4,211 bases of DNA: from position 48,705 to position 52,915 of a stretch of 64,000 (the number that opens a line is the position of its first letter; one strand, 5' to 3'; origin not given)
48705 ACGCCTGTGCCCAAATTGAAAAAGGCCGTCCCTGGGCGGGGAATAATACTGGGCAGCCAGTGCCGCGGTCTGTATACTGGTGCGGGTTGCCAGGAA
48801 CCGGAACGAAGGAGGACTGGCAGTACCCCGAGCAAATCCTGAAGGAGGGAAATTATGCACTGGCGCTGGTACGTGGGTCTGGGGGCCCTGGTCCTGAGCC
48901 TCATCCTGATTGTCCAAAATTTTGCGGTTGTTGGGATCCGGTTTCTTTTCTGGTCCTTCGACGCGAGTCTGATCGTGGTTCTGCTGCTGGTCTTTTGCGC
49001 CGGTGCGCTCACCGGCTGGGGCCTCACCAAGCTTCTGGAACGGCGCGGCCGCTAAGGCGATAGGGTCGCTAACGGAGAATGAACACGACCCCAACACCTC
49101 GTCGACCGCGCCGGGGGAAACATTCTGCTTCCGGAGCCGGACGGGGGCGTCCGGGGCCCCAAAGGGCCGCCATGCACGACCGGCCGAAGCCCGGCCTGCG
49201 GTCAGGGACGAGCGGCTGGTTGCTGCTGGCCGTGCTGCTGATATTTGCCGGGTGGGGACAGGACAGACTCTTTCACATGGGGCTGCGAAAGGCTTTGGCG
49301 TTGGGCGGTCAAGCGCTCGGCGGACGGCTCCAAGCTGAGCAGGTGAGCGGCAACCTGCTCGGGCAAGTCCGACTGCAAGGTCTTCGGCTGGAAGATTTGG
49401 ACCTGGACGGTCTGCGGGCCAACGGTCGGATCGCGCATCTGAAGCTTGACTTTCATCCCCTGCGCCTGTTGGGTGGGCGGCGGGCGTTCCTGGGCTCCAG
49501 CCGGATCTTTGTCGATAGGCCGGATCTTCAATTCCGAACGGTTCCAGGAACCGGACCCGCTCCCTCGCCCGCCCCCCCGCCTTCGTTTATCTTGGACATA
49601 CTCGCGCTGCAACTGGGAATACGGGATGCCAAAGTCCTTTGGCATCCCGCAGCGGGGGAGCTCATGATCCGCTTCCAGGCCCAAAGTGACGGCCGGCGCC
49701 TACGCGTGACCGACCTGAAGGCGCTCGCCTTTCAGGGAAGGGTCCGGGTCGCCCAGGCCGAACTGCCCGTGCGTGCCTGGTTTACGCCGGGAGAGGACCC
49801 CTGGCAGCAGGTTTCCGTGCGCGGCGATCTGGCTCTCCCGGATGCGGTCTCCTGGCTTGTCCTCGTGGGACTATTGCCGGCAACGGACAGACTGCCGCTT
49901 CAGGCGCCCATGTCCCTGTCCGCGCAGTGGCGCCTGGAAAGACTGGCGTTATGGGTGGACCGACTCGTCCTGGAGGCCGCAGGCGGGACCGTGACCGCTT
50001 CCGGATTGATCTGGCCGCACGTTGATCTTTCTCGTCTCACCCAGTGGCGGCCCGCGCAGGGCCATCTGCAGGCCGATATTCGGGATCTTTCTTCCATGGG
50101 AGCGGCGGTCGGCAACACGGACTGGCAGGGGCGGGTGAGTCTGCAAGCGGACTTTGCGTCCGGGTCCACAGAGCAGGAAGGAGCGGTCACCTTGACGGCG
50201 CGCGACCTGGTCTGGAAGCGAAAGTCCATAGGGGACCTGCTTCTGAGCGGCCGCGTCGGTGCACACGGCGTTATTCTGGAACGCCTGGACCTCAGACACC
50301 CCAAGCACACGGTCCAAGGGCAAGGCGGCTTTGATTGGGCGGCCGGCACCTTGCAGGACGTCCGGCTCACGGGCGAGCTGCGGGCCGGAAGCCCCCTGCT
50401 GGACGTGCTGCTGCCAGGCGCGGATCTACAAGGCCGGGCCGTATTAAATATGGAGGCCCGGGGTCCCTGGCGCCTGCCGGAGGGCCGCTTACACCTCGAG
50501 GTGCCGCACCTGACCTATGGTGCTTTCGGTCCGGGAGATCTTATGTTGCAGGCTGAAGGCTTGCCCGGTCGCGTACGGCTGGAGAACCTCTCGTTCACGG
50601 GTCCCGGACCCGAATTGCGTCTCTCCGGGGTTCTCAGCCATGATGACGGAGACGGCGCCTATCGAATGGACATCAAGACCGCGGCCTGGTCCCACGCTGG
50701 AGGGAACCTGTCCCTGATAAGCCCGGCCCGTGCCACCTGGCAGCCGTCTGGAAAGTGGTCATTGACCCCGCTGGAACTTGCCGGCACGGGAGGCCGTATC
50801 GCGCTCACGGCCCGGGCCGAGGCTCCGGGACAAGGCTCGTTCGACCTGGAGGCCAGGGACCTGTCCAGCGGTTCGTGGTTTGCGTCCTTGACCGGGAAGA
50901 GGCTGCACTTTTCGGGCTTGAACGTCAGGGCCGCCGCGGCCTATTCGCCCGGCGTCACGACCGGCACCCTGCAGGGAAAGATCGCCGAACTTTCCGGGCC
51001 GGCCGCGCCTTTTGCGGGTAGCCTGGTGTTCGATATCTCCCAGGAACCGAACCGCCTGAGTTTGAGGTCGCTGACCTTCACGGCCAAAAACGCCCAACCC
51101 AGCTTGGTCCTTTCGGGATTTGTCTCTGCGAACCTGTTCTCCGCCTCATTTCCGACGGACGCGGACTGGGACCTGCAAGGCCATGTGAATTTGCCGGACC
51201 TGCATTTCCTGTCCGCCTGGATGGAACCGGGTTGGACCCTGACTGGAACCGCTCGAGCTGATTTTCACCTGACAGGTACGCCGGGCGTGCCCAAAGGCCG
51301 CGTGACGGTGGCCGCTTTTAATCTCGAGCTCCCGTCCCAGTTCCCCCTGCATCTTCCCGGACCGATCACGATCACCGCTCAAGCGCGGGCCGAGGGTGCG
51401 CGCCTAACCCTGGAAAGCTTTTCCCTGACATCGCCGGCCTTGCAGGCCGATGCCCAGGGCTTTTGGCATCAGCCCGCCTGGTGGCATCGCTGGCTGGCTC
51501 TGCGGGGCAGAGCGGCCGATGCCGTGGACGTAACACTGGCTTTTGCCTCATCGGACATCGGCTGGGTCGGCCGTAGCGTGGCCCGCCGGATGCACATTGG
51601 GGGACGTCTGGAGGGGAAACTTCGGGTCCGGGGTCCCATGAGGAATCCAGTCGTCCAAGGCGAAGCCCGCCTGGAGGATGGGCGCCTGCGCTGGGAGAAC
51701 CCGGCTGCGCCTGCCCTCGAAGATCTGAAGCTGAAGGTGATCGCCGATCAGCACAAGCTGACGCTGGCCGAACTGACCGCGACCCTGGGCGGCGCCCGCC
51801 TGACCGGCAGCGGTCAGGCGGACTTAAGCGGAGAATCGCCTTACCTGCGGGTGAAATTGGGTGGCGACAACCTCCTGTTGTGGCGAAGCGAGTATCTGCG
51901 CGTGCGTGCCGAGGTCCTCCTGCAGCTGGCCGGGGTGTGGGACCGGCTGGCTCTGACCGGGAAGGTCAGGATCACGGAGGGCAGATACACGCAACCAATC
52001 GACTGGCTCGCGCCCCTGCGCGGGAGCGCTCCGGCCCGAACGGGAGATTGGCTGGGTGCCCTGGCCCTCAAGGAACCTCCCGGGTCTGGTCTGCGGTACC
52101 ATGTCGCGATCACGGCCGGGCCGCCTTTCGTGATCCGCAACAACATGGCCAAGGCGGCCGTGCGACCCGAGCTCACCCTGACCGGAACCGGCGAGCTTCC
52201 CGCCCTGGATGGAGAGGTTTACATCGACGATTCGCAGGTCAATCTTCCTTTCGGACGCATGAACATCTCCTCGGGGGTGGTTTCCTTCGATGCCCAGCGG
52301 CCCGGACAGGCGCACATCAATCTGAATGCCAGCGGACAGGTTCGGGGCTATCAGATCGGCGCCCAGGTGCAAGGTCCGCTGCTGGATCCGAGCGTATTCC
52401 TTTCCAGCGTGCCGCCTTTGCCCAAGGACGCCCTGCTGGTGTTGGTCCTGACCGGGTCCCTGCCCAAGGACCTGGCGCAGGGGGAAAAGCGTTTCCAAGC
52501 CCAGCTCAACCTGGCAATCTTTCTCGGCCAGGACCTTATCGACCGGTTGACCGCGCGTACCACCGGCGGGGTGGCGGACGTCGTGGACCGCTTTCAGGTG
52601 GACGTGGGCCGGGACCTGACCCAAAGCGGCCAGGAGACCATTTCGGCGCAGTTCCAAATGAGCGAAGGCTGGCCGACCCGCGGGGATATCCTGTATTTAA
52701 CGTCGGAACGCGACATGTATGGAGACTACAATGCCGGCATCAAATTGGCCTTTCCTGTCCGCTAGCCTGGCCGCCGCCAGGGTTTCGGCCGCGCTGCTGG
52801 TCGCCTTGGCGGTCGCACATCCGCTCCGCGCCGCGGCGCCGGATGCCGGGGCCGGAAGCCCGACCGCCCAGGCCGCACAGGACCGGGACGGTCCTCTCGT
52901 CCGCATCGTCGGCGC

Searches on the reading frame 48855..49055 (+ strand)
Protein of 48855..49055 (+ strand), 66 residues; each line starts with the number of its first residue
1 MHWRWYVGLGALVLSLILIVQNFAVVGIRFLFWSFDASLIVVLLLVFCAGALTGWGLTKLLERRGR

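Call 9: search_protein_families(library=pfam, proteins=[window:48855-49055:+], max_evalue=0.01)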
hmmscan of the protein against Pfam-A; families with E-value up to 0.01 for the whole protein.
window:48855-49055:+ (66 aa): 1 family
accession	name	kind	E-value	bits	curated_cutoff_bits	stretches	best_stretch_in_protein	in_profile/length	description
PF06305.16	LapA_dom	-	2.6e-09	37.3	28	1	21-55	1-35/64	Lipopolysaccharide assembly protein A domain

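Call 10: find_encoding_contigs(protein=window:48855-49055:+, flank=10000, max_places=10)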
Protein window:48855-49055:+ (66 aa): 5 contigs read that carry it; 5 places shown.
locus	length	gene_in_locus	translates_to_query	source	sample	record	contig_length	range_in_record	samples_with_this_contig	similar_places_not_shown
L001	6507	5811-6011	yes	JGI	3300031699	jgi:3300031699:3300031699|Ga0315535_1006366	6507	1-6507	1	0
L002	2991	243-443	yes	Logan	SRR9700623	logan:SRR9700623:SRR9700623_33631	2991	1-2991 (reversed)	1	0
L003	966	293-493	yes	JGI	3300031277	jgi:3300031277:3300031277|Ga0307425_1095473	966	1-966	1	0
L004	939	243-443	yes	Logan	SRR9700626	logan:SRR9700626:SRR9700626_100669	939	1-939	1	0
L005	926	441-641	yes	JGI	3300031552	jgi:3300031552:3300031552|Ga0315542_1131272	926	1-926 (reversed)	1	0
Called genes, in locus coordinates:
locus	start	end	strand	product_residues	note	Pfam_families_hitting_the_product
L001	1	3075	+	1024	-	?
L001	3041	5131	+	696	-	PF08479:POTRA_2 (faint), PF07244:POTRA, PF01103:Omp85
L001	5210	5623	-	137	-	PF01966:HD (faint)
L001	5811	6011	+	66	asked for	PF06305:LapA_dom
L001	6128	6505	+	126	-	?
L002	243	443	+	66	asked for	PF06305:LapA_dom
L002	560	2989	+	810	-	?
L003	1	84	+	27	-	?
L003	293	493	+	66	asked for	PF06305:LapA_dom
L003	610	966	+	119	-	?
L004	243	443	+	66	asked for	PF06305:LapA_dom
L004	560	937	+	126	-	?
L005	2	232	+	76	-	?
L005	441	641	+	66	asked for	PF06305:LapA_dom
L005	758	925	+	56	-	?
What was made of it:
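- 48855..49055 (+): lapA-like small membrane protein (66 aa). Call 9 (PF06305, 2.6e-09); the identical protein is found in 5 independent contigs (call 10).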

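Call 50: search_protein_families(library=ncbifam, proteins=[window:48855-49055:+], max_evalue=0.001)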
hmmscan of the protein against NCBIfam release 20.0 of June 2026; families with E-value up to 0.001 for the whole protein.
window:48855-49055:+ (66 aa): 0 families

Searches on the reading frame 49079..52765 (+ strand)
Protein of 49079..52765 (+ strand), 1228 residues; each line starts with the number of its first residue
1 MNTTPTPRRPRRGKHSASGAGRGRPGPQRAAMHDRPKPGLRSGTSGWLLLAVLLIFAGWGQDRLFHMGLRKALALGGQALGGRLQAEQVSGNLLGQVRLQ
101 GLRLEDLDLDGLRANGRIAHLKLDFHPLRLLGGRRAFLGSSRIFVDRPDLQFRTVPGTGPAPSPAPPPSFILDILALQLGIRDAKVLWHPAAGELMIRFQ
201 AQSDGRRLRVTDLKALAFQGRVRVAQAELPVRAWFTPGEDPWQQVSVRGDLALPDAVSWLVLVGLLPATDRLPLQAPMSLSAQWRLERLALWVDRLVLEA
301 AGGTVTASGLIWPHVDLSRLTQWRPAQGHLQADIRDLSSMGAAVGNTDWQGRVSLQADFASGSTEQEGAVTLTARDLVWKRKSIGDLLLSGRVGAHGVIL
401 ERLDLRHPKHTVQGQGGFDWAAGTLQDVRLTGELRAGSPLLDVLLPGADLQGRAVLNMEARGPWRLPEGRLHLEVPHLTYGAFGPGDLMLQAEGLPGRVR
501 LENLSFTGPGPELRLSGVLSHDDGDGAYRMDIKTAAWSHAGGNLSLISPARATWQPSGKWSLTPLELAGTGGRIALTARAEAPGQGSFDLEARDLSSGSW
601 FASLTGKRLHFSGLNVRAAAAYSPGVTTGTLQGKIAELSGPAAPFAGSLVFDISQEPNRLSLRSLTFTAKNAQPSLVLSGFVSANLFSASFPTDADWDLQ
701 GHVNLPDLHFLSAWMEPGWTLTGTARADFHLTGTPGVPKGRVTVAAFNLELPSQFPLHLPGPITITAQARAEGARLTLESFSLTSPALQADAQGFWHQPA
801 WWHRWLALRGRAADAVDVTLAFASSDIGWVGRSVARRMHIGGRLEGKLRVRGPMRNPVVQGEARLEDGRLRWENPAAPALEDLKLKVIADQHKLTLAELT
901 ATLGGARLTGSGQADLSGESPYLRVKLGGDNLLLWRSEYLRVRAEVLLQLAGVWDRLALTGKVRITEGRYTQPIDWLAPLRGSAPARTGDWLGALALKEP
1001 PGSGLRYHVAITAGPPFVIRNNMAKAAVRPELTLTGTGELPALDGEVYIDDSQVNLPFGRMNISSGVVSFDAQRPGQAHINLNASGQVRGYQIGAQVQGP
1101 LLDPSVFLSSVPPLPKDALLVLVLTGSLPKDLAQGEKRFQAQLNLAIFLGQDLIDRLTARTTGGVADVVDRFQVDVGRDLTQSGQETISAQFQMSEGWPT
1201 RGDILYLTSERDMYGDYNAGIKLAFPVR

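Call 9: search_protein_families(library=pfam, proteins=[window:49079-52765:+], max_evalue=0.01)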
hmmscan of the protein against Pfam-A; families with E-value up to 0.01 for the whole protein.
window:49079-52765:+ (1228 aa): 2 families
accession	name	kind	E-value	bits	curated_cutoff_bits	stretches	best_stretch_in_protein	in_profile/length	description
PF04357.19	TamB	-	6.5e-25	88.6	22.4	2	1008-1182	128-310/381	TamB, inner membrane protein subunit of TAM complex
PF13116.12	YhdP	-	1.4e-06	26.9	46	0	216-420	815-1014/1224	YhdP protein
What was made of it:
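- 49079..52765 (+): TamB-like gene. The ORF runs from 49079, while gene callers in other assemblies start it at 49172. Calls 9 (PF04357, 6.5e-25), 10, 50.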

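Call 50: search_protein_families(library=ncbifam, proteins=[window:49079-52765:+], max_evalue=0.001)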
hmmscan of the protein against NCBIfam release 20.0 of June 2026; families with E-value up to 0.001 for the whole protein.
window:49079-52765:+ (1228 aa): 2 families
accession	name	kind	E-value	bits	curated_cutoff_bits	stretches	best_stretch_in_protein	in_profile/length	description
NF047952.2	ATportTamB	equivalog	3.9e-13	48.2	825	1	707-969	715-967/1240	autotransporter assembly complex protein TamB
TIGR04411.1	T2SS_GspN_Lepto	equivalog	1.7e-09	37.6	50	0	718-794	137-221/280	type II secretion system protein GspN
